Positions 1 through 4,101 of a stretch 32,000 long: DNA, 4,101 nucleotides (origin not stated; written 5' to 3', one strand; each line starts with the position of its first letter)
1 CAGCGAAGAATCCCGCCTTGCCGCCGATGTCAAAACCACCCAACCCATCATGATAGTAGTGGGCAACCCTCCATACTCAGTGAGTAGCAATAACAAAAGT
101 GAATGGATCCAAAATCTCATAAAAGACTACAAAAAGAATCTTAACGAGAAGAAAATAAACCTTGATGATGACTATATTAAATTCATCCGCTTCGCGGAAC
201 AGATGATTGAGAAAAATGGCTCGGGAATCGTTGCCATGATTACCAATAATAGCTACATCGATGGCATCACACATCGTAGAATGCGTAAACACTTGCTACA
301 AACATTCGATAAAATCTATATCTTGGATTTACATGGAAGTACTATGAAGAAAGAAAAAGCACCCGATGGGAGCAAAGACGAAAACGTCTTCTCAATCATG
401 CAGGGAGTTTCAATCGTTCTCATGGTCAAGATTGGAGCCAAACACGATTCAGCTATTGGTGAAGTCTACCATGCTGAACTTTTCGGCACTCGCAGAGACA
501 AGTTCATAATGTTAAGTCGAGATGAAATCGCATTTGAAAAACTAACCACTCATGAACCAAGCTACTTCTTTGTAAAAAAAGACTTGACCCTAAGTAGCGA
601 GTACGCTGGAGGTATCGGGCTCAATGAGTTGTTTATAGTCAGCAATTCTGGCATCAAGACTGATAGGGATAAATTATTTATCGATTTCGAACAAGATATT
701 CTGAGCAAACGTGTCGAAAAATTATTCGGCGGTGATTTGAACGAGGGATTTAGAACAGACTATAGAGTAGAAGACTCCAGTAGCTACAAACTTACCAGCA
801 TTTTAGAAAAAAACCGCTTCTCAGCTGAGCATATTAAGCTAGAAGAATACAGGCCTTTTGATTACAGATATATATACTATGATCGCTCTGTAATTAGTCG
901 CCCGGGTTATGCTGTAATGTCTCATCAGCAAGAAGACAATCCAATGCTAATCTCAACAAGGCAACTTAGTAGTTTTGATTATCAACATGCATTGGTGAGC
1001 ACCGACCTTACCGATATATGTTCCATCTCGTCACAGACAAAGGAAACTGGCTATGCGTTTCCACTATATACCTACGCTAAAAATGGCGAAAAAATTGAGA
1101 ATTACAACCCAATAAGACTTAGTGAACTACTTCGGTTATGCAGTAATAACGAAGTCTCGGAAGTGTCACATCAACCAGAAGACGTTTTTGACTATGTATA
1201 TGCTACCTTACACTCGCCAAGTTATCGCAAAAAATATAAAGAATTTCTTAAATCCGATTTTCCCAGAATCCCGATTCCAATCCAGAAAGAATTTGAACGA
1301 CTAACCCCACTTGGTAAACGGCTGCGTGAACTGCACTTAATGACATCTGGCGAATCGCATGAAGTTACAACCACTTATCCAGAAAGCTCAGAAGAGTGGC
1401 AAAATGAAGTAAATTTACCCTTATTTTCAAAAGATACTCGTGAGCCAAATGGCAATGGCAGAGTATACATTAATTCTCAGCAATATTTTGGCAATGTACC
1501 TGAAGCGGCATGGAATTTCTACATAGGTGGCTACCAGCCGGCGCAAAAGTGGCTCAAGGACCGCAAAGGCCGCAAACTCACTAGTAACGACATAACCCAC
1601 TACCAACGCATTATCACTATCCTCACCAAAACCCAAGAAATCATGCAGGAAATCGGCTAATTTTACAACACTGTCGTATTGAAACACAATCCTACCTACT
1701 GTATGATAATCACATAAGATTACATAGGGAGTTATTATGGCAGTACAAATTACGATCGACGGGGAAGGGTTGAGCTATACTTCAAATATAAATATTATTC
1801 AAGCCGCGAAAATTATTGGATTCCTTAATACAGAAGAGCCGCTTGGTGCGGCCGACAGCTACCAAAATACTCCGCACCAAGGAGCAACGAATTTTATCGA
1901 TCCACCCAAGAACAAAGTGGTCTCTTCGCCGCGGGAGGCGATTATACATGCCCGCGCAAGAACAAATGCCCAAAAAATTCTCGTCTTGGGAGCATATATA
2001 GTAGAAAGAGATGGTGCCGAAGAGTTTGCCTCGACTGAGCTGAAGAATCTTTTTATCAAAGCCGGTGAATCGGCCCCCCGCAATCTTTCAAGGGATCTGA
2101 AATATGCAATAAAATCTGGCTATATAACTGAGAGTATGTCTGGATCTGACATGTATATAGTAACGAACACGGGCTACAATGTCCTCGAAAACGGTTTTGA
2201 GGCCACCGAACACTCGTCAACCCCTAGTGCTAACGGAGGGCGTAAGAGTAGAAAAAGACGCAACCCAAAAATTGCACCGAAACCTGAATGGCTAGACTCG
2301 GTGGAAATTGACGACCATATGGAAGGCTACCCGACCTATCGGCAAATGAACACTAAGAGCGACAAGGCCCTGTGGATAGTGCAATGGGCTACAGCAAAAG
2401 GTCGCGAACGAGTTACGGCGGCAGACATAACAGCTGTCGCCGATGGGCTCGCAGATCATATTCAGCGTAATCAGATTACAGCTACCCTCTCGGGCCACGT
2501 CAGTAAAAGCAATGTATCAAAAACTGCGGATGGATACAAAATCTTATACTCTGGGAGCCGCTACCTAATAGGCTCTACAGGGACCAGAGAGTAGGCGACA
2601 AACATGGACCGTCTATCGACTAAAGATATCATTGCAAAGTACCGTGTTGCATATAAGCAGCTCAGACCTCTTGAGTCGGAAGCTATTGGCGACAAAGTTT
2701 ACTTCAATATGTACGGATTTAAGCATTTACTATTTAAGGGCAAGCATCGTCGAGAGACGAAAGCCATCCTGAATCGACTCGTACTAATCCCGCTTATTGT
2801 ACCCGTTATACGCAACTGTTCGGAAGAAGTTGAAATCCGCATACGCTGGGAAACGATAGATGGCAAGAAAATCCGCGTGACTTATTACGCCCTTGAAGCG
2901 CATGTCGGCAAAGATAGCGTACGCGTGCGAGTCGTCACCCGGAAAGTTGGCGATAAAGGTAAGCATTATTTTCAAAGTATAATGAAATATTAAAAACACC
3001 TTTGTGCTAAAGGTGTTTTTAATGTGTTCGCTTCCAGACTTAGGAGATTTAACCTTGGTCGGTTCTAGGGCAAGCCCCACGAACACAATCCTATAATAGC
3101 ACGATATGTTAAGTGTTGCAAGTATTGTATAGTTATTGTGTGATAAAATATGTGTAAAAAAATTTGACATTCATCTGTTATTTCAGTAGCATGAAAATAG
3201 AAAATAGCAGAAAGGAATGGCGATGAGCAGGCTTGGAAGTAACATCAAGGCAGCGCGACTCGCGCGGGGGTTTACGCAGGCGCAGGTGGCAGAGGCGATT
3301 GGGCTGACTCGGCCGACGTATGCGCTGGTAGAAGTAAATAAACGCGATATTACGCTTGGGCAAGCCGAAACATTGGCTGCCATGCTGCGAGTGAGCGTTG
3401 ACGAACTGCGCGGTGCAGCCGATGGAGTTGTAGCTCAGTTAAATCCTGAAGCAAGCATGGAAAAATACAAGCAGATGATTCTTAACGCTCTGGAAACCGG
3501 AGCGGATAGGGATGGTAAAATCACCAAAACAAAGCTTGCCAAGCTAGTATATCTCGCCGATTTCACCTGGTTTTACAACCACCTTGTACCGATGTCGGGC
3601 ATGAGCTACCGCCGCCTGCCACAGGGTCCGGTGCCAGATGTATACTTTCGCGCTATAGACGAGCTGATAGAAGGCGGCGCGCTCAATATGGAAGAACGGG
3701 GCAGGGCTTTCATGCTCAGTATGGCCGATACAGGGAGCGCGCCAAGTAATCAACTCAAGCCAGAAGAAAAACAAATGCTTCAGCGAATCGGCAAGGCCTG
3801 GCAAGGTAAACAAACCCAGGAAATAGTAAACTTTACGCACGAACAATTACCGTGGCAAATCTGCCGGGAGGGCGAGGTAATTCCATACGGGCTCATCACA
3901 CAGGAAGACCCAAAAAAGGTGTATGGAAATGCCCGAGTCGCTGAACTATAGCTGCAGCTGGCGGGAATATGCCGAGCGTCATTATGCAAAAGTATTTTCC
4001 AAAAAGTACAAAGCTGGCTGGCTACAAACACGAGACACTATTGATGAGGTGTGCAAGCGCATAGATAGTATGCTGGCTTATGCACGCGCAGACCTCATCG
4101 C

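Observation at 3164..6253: Translationally coupled five-gene cassette: XRE-Panacea antitoxin-type gene, RelE-like ORF, Bro-N/DinD-like gene and two GIY-YIG-type genes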

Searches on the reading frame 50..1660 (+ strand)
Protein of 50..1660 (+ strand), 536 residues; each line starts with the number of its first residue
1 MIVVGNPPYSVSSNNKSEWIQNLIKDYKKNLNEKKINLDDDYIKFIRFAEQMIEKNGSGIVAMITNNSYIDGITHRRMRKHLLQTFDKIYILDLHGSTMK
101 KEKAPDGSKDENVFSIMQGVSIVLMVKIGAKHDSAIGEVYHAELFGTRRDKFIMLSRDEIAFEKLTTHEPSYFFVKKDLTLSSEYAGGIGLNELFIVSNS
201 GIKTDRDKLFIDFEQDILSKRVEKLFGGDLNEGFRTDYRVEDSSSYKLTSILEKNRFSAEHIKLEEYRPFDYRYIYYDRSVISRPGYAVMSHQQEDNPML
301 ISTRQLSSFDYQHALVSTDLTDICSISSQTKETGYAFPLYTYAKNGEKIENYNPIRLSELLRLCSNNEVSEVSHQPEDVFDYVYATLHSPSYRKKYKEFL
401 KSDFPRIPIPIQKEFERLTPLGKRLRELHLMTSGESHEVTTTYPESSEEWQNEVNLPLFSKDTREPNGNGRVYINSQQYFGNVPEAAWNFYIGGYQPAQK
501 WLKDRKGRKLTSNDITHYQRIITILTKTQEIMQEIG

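Call 3: search_protein_families(library=pfam, proteins=[window:50-1660:+], max_evalue=0.1)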
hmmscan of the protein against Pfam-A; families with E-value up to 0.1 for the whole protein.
window:50-1660:+ (536 aa): 4 families
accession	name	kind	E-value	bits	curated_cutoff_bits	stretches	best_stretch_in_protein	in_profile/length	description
PF18135.7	Type_ISP_C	-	5.8e-76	256.2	25.9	1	193-534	1-342/342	Type ISP C-terminal specificity domain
PF07669.17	Eco57I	-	3.7e-10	40.6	25.3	1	2-94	77-165/171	Eco57I restriction-modification methylase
PF06028.17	DUF915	-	0.0046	16.8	22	1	174-262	132-226/255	Alpha/beta hydrolase of unknown function (DUF915)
PF20473.4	MmeI_Mtase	-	0.017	14.7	27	1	3-85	139-218/259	MmeI, DNA-methyltransferase domain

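Call 4: search_protein_families(library=padloc, proteins=[window:50-1660:+], max_evalue=0.1)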
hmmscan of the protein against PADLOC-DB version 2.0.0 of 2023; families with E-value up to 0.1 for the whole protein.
window:50-1660:+ (536 aa): 16 families
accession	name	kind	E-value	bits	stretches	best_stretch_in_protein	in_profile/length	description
PDLC03610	REase_MTase_IIG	-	7.6e-136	452.7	2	20-534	544-1071/1096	Type IIG restriction enzyme-methyltransferase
PDLC03051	REase_MTase_I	-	3.5e-40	135.1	1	2-505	1014-1538/1591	Type I restriction enzyme-methyltransferase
PDLC03597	REase_MTase_IIG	-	2.7e-35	119.3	1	2-506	1028-1587/1646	Type IIG restriction enzyme-methyltransferase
PDLC03631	REase_MTase_IIG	-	5.7e-34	115.2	1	2-507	465-988/1086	Type IIG restriction enzyme-methyltransferase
PDLC03621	REase_MTase_IIG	-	9.3e-26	88.1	2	266-512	741-967/1024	Type IIG restriction enzyme-methyltransferase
PDLC04134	mad2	-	8.8e-07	26.1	1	2-102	360-433/492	mads_2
PDLC03227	MTase_II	-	9.1e-05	19.5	1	26-142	150-262/494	Type II methyltransferase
PDLC03267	MTase_II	-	0.00016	18.7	1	2-94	109-198/539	Type II methyltransferase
PDLC02524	PglX|PglXI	-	0.0005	16.6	1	2-99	300-388/722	PglX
PDLC03226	MTase_II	-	0.00052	16.8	1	2-96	131-217/579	Type II methyltransferase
PDLC03315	MTase_II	-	0.0025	14.7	1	2-94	136-220/502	Type II methyltransferase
PDLC03313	MTase_II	-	0.005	13.4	1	3-98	148-236/563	Type II methyltransferase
PDLC02523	PglX|PglXI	-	0.006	12.3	1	2-99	564-650/1428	PglX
PDLC03338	MTase_II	-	0.0061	13.3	1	2-85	248-320/604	Type II methyltransferase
PDLC02529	PglX|PglXI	-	0.0082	11.8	1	2-71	360-426/1189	PglX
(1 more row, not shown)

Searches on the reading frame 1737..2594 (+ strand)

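Call 3: search_protein_families(library=pfam, proteins=[window:1737-2594:+], max_evalue=0.1)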
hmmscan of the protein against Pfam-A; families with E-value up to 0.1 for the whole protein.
window:1737-2594:+ (285 aa): 0 families

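Call 4: search_protein_families(library=padloc, proteins=[window:1737-2594:+], max_evalue=0.1)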
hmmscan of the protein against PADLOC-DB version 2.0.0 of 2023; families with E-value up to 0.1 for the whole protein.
window:1737-2594:+ (285 aa): 0 families

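Call 6: search_protein_families(library=ncbifam, proteins=[window:1737-2594:+], max_evalue=1)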
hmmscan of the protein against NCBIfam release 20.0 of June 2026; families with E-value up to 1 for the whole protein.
window:1737-2594:+ (285 aa): 0 families

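Call 7: search_protein_families(library=phrogs, proteins=[window:1737-2594:+], max_evalue=1)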
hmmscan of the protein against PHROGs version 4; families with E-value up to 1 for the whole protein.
window:1737-2594:+ (285 aa): 3 families
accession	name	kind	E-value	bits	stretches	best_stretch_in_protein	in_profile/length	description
phrog_18656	-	unknown function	0.026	15.4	1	154-248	87-178/208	-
phrog_5536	-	unknown function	0.091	13.6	1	224-275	4-53/172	-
phrog_37791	-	unknown function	0.24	11.4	1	181-246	83-146/313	-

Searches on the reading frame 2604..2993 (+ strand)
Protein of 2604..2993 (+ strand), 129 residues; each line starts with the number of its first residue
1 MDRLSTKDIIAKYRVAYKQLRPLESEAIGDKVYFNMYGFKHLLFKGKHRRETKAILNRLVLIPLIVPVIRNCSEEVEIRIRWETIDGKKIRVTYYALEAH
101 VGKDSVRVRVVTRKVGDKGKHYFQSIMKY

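Call 3: search_protein_families(library=pfam, proteins=[window:2604-2993:+], max_evalue=0.1)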
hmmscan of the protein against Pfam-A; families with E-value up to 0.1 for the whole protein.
window:2604-2993:+ (129 aa): 2 families
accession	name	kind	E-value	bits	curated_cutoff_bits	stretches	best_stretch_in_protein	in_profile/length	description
PF18798.6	LPD3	-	0.037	14.7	27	0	21-72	21-66/114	Large polyvalent protein-associated domain 3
PF23739.1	HTH_72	-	0.062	13.7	27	0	72-109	9-46/70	HTH 3-helical bundle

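Call 4: search_protein_families(library=padloc, proteins=[window:2604-2993:+], max_evalue=0.1)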
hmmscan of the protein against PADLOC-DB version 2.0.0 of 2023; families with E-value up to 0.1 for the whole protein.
window:2604-2993:+ (129 aa): 0 families

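Call 6: search_protein_families(library=ncbifam, proteins=[window:2604-2993:+], max_evalue=1)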
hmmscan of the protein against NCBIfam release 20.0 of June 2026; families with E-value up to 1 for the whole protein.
window:2604-2993:+ (129 aa): 0 families

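Call 7: search_protein_families(library=phrogs, proteins=[window:2604-2993:+], max_evalue=1)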
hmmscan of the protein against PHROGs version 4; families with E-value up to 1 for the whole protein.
window:2604-2993:+ (129 aa): 0 families

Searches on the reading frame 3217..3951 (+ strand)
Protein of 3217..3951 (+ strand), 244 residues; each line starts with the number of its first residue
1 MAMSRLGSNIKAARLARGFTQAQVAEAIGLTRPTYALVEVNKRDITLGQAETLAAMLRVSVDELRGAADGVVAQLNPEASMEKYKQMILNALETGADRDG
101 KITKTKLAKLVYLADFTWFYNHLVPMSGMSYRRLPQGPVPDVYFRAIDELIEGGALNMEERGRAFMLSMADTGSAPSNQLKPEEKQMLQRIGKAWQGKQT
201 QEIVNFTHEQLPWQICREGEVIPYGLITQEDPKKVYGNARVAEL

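Call 3: search_protein_families(library=pfam, proteins=[window:3217-3951:+], max_evalue=0.1)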
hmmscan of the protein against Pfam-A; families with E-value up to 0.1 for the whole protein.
window:3217-3951:+ (244 aa): 10 families
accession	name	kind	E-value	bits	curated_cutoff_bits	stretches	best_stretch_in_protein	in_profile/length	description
PF13274.11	SocA_Panacea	-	5.2e-12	47.1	25.7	1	107-214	1-113/113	Antitoxin SocA-like, Panacea domain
PF01381.28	HTH_3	-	5.5e-12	46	23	1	10-64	1-55/55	Helix-turn-helix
PF13560.12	HTH_31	-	6.3e-07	30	27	1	5-65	1-62/64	Helix-turn-helix domain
PF13443.12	HTH_26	-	0.0029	18.2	22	1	14-64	6-57/63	Cro/C1-type HTH DNA-binding domain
PF12844.13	HTH_19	-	0.0034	17.7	30.2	1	7-53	1-44/64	Helix-turn-helix domain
PF13412.12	HTH_24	-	0.02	14.9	21.9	0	20-34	19-33/48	Winged helix-turn-helix DNA-binding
PF13384.12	HTH_23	-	0.037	14.3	24.6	0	12-35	10-34/50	Homeodomain-like domain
PF20432.4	Xre-like-HTH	-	0.047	14.4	25.8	0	17-35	22-40/63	Antitoxin Xre-like helix-turn-helix domain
PF13744.12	HTH_37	-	0.06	13.6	27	0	4-35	17-48/80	Helix-turn-helix domain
PF22665.2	DUF6293_C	-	0.07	14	27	0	82-174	11-95/101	DUF6293 C-terminal winged helix domain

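Call 4: search_protein_families(library=padloc, proteins=[window:3217-3951:+], max_evalue=0.1)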
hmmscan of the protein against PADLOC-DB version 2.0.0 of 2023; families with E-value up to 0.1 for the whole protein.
window:3217-3951:+ (244 aa): 11 families
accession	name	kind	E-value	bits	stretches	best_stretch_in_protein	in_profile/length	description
PDLC04142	capH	-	4.7e-08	32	1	2-68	3-69/103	capH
PDLC02926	HTH_VI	-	2.4e-06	25.7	1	6-89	2-85/92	-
PDLC03665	Control_protein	-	5.2e-05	21.4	1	5-64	8-68/77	control protein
PDLC03671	Control_protein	-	0.00041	18.5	1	6-64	15-73/84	control protein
PDLC03949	RmrA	-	0.00097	16.1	1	8-62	5-59/363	-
PDLC03947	RmrA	-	0.0017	15.3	1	6-36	12-42/383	-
PDLC04775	PDC-M69A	-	0.0032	16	1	4-65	6-67/113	-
PDLC03953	RmrA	-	0.0043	14.3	1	2-58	2-58/373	-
PDLC03954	RmrA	-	0.0056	13.6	1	7-61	12-66/380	-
PDLC03668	Control_protein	-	0.0063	15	1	3-60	6-63/79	control protein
PDLC03536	REase_II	-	0.029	12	1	6-64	11-69/237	Type II restriction enzyme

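Call 6: search_protein_families(library=ncbifam, proteins=[window:3217-3951:+], max_evalue=1)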
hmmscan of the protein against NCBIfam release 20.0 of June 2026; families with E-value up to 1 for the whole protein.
window:3217-3951:+ (244 aa): 6 families
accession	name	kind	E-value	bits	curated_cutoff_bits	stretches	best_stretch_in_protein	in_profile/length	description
NF041951.1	phage_RstR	subfamily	6.4e-09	36.1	80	1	6-87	3-84/108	RstR family transcriptional repressor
TIGR03070.1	couple_hipB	subfamily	2.6e-06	27.3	71.65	1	5-55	2-52/58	type II toxin-antitoxin system Y4mF family antitoxin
NF047948.1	male_kill_WMK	equivalog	1.3e-05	24.9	300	1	5-100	5-97/300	WO male-killing family protein Wmk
NF006015.0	PRK08154.1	subfamily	0.013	14.7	204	1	3-69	28-94/314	anaerobic benzoate catabolism transcriptional regulator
NF047745.1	SocA_antitoxin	equivalog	0.15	11.7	190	1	90-215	8-131/176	type VI toxin-antitoxin system SocA family antitoxin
NF007408.0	PRK09943.1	equivalog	0.17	11.4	211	1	6-58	8-60/185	HTH-type transcriptional regulator PuuR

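Call 7: search_protein_families(library=phrogs, proteins=[window:3217-3951:+], max_evalue=1)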
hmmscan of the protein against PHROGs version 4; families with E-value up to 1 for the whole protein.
window:3217-3951:+ (244 aa): 18 families
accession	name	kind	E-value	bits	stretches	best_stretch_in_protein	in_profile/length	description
phrog_1281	-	unknown function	5e-13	50.2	1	96-239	22-153/195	-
phrog_3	-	transcription regulation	4.8e-10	40.8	1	2-179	85-249/430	transcriptional repressor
phrog_8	-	transcription regulation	4.6e-09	37.2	1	1-64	72-135/346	transcriptional regulator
phrog_5823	-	transcription regulation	2.8e-07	31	1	4-75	5-77/404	transcriptional regulator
phrog_7241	-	transcription regulation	3.7e-06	28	1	8-64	64-120/122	transcriptional regulator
phrog_2439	-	transcription regulation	4e-06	27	1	6-62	8-64/367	transcriptional regulator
phrog_4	-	transcription regulation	8.1e-06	26.1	1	3-66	134-193/400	transcriptional repressor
phrog_2328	-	transcription regulation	0.00012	22.9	1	3-63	13-73/128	transcriptional repressor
phrog_1373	-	transcription regulation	0.00019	22.4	1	8-61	66-119/166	transcriptional regulator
phrog_2339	-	DNA, RNA and nucleotide metabolism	0.0016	19.4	1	2-36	22-56/98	HTH DNA binding protein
phrog_14939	-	unknown function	0.0045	17.2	1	92-222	12-143/313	-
phrog_686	-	DNA, RNA and nucleotide metabolism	0.012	16.9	1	5-32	36-62/76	HTH DNA binding protein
phrog_10390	-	unknown function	0.013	16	1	102-223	165-283/299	-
phrog_9908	-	DNA, RNA and nucleotide metabolism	0.044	13.9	1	4-67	12-75/282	DNA binding protein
phrog_1994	-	DNA, RNA and nucleotide metabolism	0.077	13.9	1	10-68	4-62/170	DNA binding protein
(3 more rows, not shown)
